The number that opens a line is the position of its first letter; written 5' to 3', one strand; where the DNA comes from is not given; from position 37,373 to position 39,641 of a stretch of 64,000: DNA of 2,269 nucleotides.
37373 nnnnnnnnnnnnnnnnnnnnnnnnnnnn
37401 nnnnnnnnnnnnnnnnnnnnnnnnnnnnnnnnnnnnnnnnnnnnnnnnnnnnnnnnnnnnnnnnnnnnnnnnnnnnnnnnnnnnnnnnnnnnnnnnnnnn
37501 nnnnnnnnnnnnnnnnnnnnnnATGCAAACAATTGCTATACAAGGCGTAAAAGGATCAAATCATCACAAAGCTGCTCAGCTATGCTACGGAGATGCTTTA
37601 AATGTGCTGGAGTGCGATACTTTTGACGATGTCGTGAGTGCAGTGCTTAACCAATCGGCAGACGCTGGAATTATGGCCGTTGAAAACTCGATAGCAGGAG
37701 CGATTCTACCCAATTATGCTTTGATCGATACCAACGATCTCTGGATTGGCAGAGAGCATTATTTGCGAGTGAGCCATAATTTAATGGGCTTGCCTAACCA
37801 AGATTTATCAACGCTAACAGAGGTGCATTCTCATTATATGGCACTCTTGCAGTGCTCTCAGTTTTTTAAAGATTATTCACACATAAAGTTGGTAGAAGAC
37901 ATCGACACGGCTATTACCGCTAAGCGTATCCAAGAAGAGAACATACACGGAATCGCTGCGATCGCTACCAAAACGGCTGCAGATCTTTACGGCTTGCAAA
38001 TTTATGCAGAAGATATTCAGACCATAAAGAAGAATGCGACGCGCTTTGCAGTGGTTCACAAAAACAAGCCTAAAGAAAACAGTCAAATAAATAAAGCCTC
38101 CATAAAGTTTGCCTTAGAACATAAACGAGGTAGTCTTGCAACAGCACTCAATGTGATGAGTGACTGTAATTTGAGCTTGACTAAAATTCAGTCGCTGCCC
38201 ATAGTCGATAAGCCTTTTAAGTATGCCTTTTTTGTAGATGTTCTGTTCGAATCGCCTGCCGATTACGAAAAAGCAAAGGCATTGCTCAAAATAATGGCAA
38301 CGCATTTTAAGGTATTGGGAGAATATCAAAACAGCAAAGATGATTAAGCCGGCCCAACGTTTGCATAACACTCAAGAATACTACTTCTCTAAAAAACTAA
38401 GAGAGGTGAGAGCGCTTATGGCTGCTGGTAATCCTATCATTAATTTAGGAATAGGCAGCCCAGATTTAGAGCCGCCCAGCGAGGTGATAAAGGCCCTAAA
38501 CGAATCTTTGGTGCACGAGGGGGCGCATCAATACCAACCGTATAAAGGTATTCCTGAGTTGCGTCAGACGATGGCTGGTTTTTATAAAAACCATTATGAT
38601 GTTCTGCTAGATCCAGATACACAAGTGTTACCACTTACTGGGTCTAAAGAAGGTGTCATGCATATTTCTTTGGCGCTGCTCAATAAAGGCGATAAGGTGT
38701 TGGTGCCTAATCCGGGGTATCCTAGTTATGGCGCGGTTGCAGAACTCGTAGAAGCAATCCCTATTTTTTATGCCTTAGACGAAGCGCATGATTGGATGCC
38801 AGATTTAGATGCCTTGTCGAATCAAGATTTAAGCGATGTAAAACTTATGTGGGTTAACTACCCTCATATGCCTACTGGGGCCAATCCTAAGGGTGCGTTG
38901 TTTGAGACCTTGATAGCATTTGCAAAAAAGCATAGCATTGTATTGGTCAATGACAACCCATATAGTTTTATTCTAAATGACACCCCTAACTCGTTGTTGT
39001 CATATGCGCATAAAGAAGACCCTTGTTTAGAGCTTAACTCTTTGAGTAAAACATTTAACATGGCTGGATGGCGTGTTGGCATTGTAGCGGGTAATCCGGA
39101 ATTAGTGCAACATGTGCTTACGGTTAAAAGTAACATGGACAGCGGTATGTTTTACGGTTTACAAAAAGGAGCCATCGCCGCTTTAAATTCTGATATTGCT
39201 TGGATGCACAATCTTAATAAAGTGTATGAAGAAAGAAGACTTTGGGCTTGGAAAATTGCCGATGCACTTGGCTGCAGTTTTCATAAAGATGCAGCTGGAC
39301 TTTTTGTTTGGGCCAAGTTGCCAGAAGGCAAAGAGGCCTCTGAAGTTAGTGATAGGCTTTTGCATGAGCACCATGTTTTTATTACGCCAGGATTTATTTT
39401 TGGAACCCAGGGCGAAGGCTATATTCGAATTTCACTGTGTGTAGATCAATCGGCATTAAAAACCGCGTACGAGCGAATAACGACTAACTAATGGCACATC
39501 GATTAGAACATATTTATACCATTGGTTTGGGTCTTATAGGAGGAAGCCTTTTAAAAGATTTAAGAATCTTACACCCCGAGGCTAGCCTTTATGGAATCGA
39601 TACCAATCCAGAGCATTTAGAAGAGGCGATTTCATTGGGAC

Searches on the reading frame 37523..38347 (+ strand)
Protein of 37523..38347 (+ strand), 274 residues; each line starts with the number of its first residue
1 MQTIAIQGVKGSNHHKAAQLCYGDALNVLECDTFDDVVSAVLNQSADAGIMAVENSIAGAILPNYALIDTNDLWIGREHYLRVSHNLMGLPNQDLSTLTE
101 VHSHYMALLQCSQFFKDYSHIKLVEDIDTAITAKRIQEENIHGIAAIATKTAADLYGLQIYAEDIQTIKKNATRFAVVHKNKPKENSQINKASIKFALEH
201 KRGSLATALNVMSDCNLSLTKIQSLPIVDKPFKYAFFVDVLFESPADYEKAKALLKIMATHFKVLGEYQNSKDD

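Call 4: search_protein_families(library=pfam, proteins=[window:37523-38347:+])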
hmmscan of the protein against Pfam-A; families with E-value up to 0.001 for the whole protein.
window:37523-38347:+ (274 aa): 1 family
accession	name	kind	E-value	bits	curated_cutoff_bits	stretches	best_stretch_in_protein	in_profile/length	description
PF00800.23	PDT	-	5.2e-51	173.5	25.2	1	4-182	1-180/181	Prephenate dehydratase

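Call 8: find_related_loci(query=window:37523-38347:+, collection=genome_contigs, flank=3000)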
Query window:37523-38347:+ (274 aa) in genome_contigs; peptide patterns used: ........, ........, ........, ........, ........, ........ (x = any residue, [..] = any of these).
63 stretches matched a pattern; 5 encode a relative of the query (tblastn E <= 1e-3); 5 distinct loci.
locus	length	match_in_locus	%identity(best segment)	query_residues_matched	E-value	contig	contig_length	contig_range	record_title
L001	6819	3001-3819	60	1-272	2e-105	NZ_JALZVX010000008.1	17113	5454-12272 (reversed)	MAG: Lacinutrix sp. isolate g3_MAG_00006 g3_MAG_00006_000000000008, whole genome shotgun sequence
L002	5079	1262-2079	57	1-272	2e-88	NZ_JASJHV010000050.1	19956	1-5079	MAG: Lacinutrix sp. isolate ArSW.bin.24 ArSW_k141_1293575, whole genome shotgun sequence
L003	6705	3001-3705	36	4-240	3e-41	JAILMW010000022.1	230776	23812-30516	MAG: Saccharofermentans sp. isolate RUI264 k141_8469042_flag=0_multi=242.9801_len=230776, whole genome shotgun sequence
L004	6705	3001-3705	36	4-240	3e-41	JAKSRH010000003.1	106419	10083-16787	MAG: Saccharofermentans sp. isolate Horse_feces250 MAG250_3, whole genome shotgun sequence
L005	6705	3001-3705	35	4-240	9e-41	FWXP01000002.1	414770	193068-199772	Ruminococcaceae bacterium strain KHP2 genome assembly, contig: Ga0059115_102, whole genome shotgun sequence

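Call 11: find_homologous_proteins(query=window:37523-38347:+, max_evalue=1e-40)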
Query window:37523-38347:+ (274 aa): 8000 proteins with E <= 1e-40 among 8000 candidates; the best 120 are listed.
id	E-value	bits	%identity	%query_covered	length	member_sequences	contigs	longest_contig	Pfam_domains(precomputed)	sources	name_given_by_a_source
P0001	8.9e-177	604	100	100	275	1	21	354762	PF00800.24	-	-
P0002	1.5e-156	538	88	100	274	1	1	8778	PF00800.24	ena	-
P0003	7.7e-150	516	84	100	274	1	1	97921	PF00800.24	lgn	-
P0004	2.6e-142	491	82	99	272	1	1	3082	PF00800.24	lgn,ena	-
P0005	1.1e-136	473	78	100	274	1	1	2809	PF00800.24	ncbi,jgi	-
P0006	4.5e-127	441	73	99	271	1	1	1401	PF00800.24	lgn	-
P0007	3.5e-116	405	69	99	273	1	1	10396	PF00800.24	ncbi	-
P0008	1.4e-109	384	65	99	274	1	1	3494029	PF00800.24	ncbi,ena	-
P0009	3.1e-109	383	65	97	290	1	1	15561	PF00800.24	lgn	-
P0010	2.8e-106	373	63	99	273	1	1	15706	PF00800.24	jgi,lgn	-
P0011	9.7e-106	371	64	100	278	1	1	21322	PF00800.24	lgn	-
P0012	5.5e-105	369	63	98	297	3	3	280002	PF00800.24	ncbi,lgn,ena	-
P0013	2.4e-104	367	61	98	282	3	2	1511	PF00800.24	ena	-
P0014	7.3e-104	365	63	98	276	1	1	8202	PF00800.24,PF01842.32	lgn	-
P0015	9.1e-104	365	64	98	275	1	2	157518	PF00800.24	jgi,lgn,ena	-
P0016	1.4e-103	364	63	98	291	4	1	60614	PF00800.24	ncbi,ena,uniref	ncbi:prephenate dehydratase [Gilvibacter sp.]|uniref:prephenate dehydratase n=1 Tax=Gilvibacter sp. 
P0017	1.5e-103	364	63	98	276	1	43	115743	PF00800.24,PF01842.32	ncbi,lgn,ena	-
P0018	1.6e-103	364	61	99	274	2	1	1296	PF00800.24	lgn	-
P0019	1.8e-103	364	61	98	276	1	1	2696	PF00800.24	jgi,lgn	jgi:prephenate dehydratase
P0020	2.1e-103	363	62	99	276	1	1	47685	PF00800.24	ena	-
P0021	2.2e-103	363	62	99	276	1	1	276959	PF00800.24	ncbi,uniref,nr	ncbi:prephenate dehydratase [uncultured Kordia sp.]|uniref:prephenate dehydratase n=1 Tax=uncultured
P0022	2.7e-103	363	63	98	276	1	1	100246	PF00800.24,PF01842.32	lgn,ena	-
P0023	3.5e-103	363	61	98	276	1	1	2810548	PF00800.24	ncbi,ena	-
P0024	3.6e-103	363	63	98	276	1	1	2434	PF00800.24,PF01842.32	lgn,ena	-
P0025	3.6e-103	363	62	98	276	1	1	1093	PF00800.24,PF01842.32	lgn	-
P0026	7.3e-103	362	62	99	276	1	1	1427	PF00800.24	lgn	-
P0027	7.4e-103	362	63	98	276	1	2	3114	PF00800.24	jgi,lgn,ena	-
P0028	7.5e-103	362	62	99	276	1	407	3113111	PF00800.24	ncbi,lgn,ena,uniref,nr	ncbi:prephenate dehydratase [Imtechella halotolerans]|uniref:prephenate dehydratase n=1 Tax=Imtechel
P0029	8.2e-103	362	60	98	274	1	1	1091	PF00800.24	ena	-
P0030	1.1e-102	361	62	99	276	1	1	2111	PF00800.24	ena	-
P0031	1.1e-102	361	62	98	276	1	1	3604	PF00800.24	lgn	-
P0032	1.2e-102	361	62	99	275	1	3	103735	PF00800.24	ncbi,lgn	ncbi:prephenate dehydratase [Pontimicrobium sp. MEBiC06410]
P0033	1.3e-102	361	62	98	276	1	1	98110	PF00800.24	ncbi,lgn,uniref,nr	ncbi:prephenate dehydratase [Arenibacter nanhaiticus]|uniref:prephenate dehydratase n=1 Tax=Arenibac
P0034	1.3e-102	361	62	99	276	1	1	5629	PF00800.24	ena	-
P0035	1.5e-102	361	61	98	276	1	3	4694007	PF00800.24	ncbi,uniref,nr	ncbi:Bifunctional chorismate mutase/prephenate dehydratase [Arenibacter antarcticus]|uniref:prephena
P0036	1.8e-102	360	62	98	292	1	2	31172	PF00800.24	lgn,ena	-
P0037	1.9e-102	360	63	98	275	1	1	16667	PF00800.24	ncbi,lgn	ncbi:MAG: prephenate dehydratase [Saonia sp.]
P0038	2.4e-102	360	61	98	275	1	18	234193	PF00800.24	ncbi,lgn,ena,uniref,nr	ncbi:prephenate dehydratase [Maribacter arcticus]|uniref:prephenate dehydratase n=1 Tax=Maribacter a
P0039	2.5e-102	360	61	98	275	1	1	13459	PF00800.24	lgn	-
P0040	2.5e-102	360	61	98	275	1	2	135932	PF00800.24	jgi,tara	tara:strand:- start:1936 stop:2763 length:828 start_codon:yes stop_codon:yes gene_type:complete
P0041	2.5e-102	360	62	98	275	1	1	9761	PF00800.24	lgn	-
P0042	2.9e-102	360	61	98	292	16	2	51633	PF00800.24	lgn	-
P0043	3.2e-102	360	61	99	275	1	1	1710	PF00800.24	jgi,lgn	jgi:prephenate dehydratase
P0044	3.3e-102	360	60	99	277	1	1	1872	PF00800.24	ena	-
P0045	3.4e-102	360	62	98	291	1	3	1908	PF00800.24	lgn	-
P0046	3.6e-102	359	60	99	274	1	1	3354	PF00800.24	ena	-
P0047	3.6e-102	359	63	98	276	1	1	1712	PF00800.24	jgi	-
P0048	3.8e-102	359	60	99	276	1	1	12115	PF00800.24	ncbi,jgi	-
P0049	4.1e-102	359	61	98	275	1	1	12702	PF00800.24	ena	-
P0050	4.6e-102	359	61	98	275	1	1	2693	PF00800.24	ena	-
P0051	6.2e-102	359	61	98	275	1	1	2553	PF00800.24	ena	-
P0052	6.5e-102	359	61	99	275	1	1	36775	PF00800.24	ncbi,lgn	ncbi:prephenate dehydratase [Pontimicrobium sp. MEBiC01747]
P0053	6.9e-102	359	61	99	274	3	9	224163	PF00800.24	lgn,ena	-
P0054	7.2e-102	358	62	98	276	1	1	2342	PF00800.24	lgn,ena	-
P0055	7.4e-102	358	62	98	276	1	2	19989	PF00800.24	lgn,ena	-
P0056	7.4e-102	358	61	98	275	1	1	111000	PF00800.24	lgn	-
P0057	7.7e-102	358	62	98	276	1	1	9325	PF00800.24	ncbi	ncbi:MAG: prephenate dehydratase [Flavobacteriaceae bacterium]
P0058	7.9e-102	358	61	98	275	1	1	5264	PF00800.24,PF01842.32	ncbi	ncbi:MAG: prephenate dehydratase [Pricia sp.]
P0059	8.0e-102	358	62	98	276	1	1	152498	PF00800.24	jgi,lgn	jgi:prephenate dehydratase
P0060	8.8e-102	358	61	99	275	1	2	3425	PF00800.24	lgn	-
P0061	1.2e-101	358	60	99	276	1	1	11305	PF00800.24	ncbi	ncbi:MAG: prephenate dehydratase [Bacteroidota bacterium]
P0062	1.2e-101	358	61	98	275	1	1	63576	PF00800.24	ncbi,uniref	ncbi:prephenate dehydratase [Maribacter arcticus]|uniref:prephenate dehydratase n=1 Tax=Maribacter a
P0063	1.3e-101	358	61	98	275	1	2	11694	PF00800.24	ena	-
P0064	1.3e-101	358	61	98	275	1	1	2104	PF00800.24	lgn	-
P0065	1.4e-101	357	62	98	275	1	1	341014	PF00800.24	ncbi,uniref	ncbi:prephenate dehydratase [Maribacter algicola]|uniref:Prephenate dehydratase n=1 Tax=Meishania li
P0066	1.4e-101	357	61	98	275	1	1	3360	PF00800.24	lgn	-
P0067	1.5e-101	357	62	98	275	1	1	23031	PF00800.24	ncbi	-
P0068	1.5e-101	357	60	99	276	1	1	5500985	PF00800.24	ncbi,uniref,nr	ncbi:P-protein [Kordia antarctica]|uniref:prephenate dehydratase n=1 Tax=Kordia antarctica TaxID=121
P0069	1.8e-101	357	61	98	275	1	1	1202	PF00800.24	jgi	jgi:prephenate dehydratase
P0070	1.9e-101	357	62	98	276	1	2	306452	PF00800.24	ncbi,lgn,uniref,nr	ncbi:prephenate dehydratase [Arenibacter sp. 6A1]|uniref:prephenate dehydratase n=1 Tax=Arenibacter 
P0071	1.9e-101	357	61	98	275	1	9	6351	PF00800.24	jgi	jgi:prephenate dehydratase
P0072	2.0e-101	357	62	98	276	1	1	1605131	PF00800.24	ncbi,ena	-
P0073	2.1e-101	357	62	99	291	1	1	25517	PF00800.24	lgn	-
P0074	2.2e-101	357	62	98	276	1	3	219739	PF00800.24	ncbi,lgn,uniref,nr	ncbi:prephenate dehydratase [Arenibacter latericius]|uniref:prephenate dehydratase n=1 Tax=Arenibact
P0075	2.3e-101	357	62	98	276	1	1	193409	PF00800.24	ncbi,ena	-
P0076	2.3e-101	357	61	99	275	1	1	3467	PF00800.24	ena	-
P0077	2.3e-101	357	59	99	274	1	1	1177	PF00800.24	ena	-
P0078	2.4e-101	357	62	98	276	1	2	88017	PF00800.24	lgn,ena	-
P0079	2.5e-101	357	62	98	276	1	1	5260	PF00800.24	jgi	jgi:prephenate dehydratase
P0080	2.7e-101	357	61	97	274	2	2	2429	PF00800.24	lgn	-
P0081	2.8e-101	357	61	98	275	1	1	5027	PF00800.24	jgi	-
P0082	3.0e-101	356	61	98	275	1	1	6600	PF00800.24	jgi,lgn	-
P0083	3.1e-101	356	61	99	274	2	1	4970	PF00800.24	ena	-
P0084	3.1e-101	356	60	99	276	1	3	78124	PF00800.24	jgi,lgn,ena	-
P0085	3.2e-101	356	60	98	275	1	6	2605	PF00800.24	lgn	-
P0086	3.3e-101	356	59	98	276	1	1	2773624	PF00800.24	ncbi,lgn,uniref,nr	ncbi:prephenate dehydratase [Saonia flava]|uniref:prephenate dehydratase n=1 Tax=Saonia flava TaxID=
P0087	3.7e-101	356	60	98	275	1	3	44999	PF00800.24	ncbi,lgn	-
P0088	3.8e-101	356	60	98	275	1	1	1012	PF00800.24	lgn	-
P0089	3.9e-101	356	63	99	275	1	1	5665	PF00800.24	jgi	jgi:prephenate dehydratase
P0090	4.0e-101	356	61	99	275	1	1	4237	PF00800.24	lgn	-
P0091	4.1e-101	356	60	98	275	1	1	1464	PF00800.24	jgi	-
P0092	4.3e-101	356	61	98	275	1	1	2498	PF00800.24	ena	-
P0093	4.3e-101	356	61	98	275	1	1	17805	PF00800.24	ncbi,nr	ncbi:MAG TPA: prephenate dehydratase [Pricia sp.]|nr:prephenate dehydratase [Pricia sp.]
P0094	4.5e-101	356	61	98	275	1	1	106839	PF00800.24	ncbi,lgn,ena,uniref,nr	ncbi:prephenate dehydratase [Maribacter orientalis]|uniref:prephenate dehydratase n=1 Tax=Maribacter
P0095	5.2e-101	356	62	98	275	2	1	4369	PF00800.24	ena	-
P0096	5.2e-101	356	60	98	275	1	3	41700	PF00800.24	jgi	jgi:prephenate dehydratase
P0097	5.4e-101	356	60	99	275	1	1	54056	PF00800.24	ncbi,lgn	-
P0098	5.4e-101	356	61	98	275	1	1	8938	PF00800.24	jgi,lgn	-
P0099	5.4e-101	356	62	99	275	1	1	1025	PF00800.24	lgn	-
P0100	5.4e-101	356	61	98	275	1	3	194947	PF00800.24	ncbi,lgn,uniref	ncbi:prephenate dehydratase [Maribacter arcticus]|uniref:prephenate dehydratase n=1 Tax=Maribacter a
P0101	5.4e-101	356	63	99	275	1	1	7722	PF00800.24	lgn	-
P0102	5.6e-101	356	61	98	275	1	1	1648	PF00800.24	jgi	jgi:prephenate dehydratase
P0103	5.6e-101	356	63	99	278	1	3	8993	PF00800.24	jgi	jgi:prephenate dehydratase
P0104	5.9e-101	355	61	98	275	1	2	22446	PF00800.24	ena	-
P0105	6.1e-101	355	62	99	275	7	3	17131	PF00800.24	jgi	-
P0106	6.8e-101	355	60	99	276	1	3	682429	PF00800.24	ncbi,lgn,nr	ncbi:prephenate dehydratase [Kordia sp. TARA_039_SRF]|nr:prephenate dehydratase [Kordia sp. TARA_039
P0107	6.9e-101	355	63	98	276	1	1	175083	PF00800.24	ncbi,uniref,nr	ncbi:prephenate dehydratase [Flavobacteriaceae bacterium F89]|uniref:prephenate dehydratase n=1 Tax=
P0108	7.0e-101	355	62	99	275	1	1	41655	PF00800.24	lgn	-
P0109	7.3e-101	355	61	98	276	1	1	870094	PF00800.24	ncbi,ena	-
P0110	7.6e-101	355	58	99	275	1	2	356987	PF00800.24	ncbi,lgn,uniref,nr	ncbi:prephenate dehydratase [Tenacibaculum soleae]|uniref:prephenate dehydratase n=1 Tax=Tenacibacul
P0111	7.7e-101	355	60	99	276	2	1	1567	PF00800.24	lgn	-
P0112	8.1e-101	355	59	99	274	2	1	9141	PF00800.24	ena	-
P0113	8.5e-101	355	60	98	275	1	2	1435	PF00800.24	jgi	-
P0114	8.5e-101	355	57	99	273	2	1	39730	PF00800.24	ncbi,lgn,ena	-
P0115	8.6e-101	355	60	98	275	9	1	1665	PF00800.24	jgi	jgi:prephenate dehydratase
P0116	9.0e-101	355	61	98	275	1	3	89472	PF00800.24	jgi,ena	jgi:prephenate dehydratase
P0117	9.0e-101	355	61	98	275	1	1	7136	PF00800.24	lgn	-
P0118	9.1e-101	355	60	98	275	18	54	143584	PF00800.24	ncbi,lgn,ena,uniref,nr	ncbi:MAG TPA: prephenate dehydratase [Maribacter sp.]|uniref:prephenate dehydratase n=1 Tax=unclassi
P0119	9.2e-101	355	60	98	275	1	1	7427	PF00800.24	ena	-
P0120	9.3e-101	355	61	98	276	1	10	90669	PF00800.24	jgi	jgi:prephenate dehydratase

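Call 18: find_related_loci(query=A1, collection=metagenome_contigs, flank=5000)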
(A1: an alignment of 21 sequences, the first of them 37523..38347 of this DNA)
Query A1 (274 aa) in metagenome_contigs; peptide patterns used: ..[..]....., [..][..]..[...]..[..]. (x = any residue, [..] = any of these).
599 stretches matched a pattern (row limit reached: there are more); 589 encode a relative of the query (tblastn E <= 1e-3); the best 80 are kept; 80 distinct loci.
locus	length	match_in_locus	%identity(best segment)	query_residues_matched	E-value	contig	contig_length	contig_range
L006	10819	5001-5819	62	1-272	6e-109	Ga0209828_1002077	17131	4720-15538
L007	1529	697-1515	60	2-273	2e-116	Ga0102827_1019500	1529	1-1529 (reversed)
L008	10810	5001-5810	60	4-272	8e-108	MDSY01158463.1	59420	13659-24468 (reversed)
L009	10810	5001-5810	62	4-272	7e-107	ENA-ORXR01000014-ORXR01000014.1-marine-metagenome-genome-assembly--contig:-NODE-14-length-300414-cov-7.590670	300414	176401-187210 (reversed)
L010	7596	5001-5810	59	4-272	8e-107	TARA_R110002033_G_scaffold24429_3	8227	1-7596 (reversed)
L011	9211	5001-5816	61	2-272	5e-107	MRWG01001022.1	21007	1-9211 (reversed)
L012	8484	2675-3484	60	4-272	2e-106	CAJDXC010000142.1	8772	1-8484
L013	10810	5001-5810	59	4-272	4e-106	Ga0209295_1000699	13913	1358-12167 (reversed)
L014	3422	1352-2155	60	3-270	2e-107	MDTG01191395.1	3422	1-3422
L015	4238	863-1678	58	2-272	6e-106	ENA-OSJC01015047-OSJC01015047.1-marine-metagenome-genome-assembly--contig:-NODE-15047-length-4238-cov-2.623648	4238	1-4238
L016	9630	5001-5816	60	3-273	5e-105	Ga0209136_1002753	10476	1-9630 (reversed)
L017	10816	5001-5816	58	2-272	3e-105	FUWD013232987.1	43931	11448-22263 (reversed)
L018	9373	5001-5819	59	1-272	6e-105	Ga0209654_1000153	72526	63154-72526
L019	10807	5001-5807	59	4-271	2e-104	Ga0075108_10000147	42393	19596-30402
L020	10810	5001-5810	59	4-272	2e-104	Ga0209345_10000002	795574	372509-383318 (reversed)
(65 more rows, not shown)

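Call 43: find_encoding_contigs(protein=P0001, flank=1000, max_places=3)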
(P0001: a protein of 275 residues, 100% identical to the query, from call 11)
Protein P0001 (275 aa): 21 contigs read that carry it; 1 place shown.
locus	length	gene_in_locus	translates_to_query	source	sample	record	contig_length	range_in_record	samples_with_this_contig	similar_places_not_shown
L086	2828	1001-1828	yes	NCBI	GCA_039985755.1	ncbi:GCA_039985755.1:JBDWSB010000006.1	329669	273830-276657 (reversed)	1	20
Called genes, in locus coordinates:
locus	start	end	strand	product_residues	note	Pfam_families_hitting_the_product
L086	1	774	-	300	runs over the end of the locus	PF00005:ABC_tran, PF13304:AAA_21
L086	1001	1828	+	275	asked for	PF00800:PDT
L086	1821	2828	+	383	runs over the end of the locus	PF00155:Aminotran_1_2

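Call 44: find_encoding_contigs(protein=P0110, flank=1000, max_places=1)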
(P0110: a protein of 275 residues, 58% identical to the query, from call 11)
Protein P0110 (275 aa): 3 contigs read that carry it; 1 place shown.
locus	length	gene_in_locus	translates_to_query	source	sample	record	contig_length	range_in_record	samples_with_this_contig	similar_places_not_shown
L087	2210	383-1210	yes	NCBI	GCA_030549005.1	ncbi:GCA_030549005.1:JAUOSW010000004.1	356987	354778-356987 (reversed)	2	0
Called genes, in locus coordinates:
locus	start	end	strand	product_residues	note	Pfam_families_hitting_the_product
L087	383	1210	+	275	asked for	PF00800:PDT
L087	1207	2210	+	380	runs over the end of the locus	PF00155:Aminotran_1_2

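Call 45: find_encoding_contigs(protein=P0068, flank=1000, max_places=1)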
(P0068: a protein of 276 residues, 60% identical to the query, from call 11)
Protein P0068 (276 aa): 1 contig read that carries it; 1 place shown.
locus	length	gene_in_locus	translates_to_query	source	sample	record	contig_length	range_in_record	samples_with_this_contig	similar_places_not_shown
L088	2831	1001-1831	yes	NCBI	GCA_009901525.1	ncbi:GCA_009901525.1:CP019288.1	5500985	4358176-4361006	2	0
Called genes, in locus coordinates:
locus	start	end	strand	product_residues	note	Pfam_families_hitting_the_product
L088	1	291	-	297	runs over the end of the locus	PF00005:ABC_tran, PF13304:AAA_21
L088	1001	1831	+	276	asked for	PF00800:PDT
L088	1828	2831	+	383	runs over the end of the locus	PF00155:Aminotran_1_2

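Call 46: find_encoding_contigs(protein=P0038, flank=1000, max_places=1)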
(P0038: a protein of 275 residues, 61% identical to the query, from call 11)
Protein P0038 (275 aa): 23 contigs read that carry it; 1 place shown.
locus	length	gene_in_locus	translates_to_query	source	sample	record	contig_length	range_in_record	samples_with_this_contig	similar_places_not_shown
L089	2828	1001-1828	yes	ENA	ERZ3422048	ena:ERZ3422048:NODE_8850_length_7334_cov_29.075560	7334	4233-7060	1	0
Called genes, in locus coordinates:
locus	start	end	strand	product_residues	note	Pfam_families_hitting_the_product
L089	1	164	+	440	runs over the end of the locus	-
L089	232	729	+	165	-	-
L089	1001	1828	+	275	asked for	PF00800:PDT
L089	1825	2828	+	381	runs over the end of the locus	PF00155:Aminotran_1_2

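Call 66: search_protein_families(library=ncbifam, proteins=[window:37523-38347:+], max_evalue=1e-10)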
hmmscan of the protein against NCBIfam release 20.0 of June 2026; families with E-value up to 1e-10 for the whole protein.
window:37523-38347:+ (274 aa): 3 families
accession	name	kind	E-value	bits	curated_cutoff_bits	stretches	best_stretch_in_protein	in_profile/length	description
NF008865.0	PRK11898.1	equivalog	6.7e-50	169.8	219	1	2-271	2-279/284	prephenate dehydratase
NF008866.0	PRK11899.1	equivalog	1.8e-49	168.5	359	1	2-271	6-276/283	prephenate dehydratase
NF007910.0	PRK10622.1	equivalog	2.1e-35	122.3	577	1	4-269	106-376/386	bifunctional chorismate mutase/prephenate dehydratase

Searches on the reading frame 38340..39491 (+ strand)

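Call 4: search_protein_families(library=pfam, proteins=[window:38340-39491:+])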
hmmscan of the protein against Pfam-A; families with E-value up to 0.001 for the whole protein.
window:38340-39491:+ (383 aa): 1 family
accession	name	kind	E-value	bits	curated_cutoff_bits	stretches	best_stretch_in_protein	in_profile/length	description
PF00155.27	Aminotran_1_2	-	2.5e-62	211.6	19.7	1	32-380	2-361/361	Aminotransferase class I and II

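Call 66: search_protein_families(library=ncbifam, proteins=[window:38340-39491:+], max_evalue=1e-10)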
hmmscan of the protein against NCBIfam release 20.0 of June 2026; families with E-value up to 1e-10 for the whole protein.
window:38340-39491:+ (383 aa): 58 families (the best 25 are shown)
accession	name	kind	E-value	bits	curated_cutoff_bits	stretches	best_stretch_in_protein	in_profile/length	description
NF006756.0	PRK09276.1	subfamily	5.4e-112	374.5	507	1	2-381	2-383/387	LL-diaminopimelate aminotransferase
TIGR03540.1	DapC_direct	equivalog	1.4e-110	369.8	593.25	1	5-382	3-382/383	LL-diaminopimelate aminotransferase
NF005977.0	PRK08068.1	subfamily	1e-97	327.8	494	1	2-381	3-384/391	transaminase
NF005815.0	PRK07681.1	equivalog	8.1e-91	305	545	1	1-381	2-383/399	LL-diaminopimelate aminotransferase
NF004611.0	PRK05942.1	equivalog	1.3e-86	291.1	628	1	2-381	6-387/394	aspartate aminotransferase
NF005613.0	PRK07366.1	equivalog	6.3e-81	272.4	486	1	5-381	4-385/391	LL-diaminopimelate aminotransferase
NF006604.0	PRK09148.1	equivalog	6.7e-74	249.3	648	1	7-378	7-383/406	LL-diaminopimelate aminotransferase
NF041364.1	GntC_guanitoxin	equivalog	3.7e-72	243.2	415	1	34-381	1-354/356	guanitoxin biosynthesis PLP-dependent (S)-gamma-hydroxy-L-arginine cyclodehydratase GntC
NF006033.0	PRK08175.1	equivalog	5.9e-72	242.9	647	1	24-378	29-388/407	alanine transaminase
NF006387.0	PRK08636.1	equivalog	6.9e-67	226.2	675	1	21-378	22-392/403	LL-diaminopimelate aminotransferase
NF004937.0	PRK06290.1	equivalog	1.6e-59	201.6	585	1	11-347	22-367/410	LL-diaminopimelate aminotransferase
TIGR03537.1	DapC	equivalog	3.4e-59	200.5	453.6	1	34-376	3-343/350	succinyldiaminopimelate transaminase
NF006229.0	PRK08361.1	equivalog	3.5e-57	194.2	624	1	19-381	21-385/391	aspartate aminotransferase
NF041091.1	asp_aminotase_Arch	equivalog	9.1e-52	176.1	550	1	23-381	19-372/376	aspartate aminotransferase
NF005588.0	PRK07309.1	equivalog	5.1e-50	170.5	576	1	31-381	30-383/391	pyridoxal phosphate-dependent aminotransferase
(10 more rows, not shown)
